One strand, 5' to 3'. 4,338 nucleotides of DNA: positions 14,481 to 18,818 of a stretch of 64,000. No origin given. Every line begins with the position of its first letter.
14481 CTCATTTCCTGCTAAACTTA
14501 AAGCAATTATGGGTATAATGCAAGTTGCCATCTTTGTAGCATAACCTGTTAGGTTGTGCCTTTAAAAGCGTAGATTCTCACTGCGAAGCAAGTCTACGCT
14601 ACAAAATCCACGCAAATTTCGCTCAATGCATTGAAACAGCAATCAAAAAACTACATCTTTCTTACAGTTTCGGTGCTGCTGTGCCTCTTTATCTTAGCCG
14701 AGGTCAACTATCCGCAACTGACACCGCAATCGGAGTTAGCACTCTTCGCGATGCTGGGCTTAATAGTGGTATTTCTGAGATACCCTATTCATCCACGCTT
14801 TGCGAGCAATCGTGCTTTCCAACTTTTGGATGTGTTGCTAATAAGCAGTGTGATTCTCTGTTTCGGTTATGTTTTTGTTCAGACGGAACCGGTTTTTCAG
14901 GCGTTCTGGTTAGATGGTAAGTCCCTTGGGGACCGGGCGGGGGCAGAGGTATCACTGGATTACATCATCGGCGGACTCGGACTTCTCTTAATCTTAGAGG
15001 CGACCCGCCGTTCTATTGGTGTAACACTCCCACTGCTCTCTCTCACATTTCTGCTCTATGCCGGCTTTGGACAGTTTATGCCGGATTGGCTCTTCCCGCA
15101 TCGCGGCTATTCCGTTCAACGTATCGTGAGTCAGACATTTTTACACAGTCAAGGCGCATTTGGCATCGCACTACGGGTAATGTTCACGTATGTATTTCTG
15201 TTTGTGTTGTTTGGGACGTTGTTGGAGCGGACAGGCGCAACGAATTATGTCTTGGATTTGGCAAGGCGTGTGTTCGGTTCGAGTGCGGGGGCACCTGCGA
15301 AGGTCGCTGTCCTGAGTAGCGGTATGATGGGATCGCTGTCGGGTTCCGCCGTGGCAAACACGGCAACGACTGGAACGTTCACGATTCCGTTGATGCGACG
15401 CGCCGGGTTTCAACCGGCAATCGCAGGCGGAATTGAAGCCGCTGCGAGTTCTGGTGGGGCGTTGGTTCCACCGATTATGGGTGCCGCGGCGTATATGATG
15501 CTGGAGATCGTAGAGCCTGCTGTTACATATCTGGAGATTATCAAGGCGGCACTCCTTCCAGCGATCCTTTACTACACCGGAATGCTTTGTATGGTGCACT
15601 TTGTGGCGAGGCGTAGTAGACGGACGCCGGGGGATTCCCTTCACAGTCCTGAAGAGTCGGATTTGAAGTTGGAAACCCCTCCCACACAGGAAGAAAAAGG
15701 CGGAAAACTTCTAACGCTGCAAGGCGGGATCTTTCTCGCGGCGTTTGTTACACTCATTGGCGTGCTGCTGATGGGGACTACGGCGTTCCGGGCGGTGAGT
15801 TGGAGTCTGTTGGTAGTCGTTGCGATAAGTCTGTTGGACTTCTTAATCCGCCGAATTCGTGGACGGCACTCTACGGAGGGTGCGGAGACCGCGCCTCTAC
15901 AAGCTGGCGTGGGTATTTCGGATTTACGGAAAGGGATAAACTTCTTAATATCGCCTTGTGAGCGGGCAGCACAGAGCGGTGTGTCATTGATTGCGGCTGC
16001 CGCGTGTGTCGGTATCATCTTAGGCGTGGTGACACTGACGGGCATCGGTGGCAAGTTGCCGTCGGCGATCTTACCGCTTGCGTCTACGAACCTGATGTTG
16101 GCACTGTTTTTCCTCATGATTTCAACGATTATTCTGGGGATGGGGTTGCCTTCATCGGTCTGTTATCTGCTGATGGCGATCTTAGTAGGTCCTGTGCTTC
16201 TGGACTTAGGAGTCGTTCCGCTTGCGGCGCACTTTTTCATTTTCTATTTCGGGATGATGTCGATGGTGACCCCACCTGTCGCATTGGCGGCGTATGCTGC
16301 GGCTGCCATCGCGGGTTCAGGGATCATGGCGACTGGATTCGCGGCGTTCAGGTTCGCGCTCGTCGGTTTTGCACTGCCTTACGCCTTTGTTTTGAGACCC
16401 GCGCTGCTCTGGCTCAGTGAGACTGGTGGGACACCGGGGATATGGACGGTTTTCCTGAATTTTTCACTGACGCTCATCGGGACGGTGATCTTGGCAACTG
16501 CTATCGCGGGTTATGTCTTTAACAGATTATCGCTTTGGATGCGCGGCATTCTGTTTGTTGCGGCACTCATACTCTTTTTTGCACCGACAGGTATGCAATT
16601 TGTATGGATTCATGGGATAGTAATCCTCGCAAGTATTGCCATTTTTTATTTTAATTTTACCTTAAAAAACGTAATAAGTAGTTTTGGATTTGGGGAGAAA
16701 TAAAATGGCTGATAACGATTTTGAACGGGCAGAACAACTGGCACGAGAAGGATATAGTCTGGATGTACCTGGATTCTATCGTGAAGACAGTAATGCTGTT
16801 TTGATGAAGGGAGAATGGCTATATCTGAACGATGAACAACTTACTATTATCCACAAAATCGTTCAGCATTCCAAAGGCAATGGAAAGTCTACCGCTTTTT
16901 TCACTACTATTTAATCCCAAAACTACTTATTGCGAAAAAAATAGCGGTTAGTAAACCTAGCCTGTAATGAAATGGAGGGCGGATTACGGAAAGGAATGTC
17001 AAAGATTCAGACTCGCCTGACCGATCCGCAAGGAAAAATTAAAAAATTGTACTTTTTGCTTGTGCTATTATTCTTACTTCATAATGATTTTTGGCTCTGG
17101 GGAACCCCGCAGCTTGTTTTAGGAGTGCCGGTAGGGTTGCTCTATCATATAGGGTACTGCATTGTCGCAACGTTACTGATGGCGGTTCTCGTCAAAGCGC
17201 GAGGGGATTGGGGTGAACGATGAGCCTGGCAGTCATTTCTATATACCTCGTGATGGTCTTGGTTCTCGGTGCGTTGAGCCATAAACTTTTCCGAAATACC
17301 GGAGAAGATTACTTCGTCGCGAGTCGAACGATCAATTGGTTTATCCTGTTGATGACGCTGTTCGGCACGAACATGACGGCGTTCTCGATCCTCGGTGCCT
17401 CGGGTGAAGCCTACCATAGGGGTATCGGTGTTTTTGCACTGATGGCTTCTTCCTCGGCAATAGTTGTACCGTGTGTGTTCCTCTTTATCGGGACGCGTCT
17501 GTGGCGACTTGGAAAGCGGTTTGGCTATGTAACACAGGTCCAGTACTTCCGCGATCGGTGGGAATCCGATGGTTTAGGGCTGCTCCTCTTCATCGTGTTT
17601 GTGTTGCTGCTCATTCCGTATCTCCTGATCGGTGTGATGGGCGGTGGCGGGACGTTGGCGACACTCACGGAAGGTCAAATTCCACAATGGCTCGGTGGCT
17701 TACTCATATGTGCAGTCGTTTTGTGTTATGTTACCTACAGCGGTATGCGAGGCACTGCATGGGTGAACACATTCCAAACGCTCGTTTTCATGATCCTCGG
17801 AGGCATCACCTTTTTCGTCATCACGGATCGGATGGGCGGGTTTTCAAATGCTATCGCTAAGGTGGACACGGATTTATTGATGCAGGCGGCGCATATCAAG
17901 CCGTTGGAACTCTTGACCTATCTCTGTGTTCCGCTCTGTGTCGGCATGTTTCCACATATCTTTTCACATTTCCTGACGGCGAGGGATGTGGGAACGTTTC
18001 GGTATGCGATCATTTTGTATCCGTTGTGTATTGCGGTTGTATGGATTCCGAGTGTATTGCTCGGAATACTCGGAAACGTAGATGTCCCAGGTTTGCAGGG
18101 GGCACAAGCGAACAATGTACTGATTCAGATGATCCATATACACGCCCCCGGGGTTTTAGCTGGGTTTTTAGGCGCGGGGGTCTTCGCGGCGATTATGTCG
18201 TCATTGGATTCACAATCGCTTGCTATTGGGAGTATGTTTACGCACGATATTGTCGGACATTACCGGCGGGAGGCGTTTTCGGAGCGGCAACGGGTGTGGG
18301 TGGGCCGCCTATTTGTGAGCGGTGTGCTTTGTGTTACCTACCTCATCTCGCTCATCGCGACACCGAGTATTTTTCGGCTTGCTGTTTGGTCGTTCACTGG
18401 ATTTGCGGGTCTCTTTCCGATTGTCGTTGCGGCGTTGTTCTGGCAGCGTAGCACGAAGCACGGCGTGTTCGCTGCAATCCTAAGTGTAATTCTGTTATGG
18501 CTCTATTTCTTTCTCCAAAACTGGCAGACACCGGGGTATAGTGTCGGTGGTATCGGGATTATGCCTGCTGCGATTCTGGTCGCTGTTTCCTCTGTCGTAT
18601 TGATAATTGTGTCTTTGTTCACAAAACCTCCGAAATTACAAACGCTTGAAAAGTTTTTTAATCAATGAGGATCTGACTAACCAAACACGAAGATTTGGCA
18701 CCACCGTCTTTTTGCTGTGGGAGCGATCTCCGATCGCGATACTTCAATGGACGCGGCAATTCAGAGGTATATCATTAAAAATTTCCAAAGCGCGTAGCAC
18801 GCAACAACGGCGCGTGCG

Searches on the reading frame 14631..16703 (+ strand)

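Call 65: search_protein_families(library=pfam, proteins=[window:14631-16703:+])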
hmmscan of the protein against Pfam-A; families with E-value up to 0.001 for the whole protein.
window:14631-16703:+ (690 aa): 2 families
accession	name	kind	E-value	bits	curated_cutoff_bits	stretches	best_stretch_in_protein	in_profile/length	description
PF06808.19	DctM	-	1.3e-76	258.5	23.8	1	116-594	1-406/413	Tripartite ATP-independent periplasmic transporter, DctM component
PF03600.22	CitMHS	-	4.8e-05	23.1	31.9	1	120-398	4-255/336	Citrate transporter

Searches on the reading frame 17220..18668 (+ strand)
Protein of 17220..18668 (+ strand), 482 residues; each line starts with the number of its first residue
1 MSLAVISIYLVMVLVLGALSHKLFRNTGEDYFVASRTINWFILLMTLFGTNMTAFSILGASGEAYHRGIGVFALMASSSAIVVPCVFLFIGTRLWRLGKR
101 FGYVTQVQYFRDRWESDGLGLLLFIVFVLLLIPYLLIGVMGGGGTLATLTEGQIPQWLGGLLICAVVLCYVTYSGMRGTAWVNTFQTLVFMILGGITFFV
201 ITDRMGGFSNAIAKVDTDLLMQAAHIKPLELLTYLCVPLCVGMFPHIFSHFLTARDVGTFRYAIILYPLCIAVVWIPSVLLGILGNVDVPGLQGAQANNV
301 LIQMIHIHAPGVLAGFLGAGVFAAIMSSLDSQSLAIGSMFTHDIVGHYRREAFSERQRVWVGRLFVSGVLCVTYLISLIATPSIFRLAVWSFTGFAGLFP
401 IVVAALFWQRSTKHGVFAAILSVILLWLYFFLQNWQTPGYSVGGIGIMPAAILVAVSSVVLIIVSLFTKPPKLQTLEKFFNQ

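Call 65: search_protein_families(library=pfam, proteins=[window:17220-18668:+])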
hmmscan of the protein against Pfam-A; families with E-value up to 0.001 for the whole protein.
window:17220-18668:+ (482 aa): 1 family
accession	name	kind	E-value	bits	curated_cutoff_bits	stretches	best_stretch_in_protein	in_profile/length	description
PF00474.23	SSF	-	1.1e-37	130.4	22.8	1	31-421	1-404/406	Sodium:solute symporter family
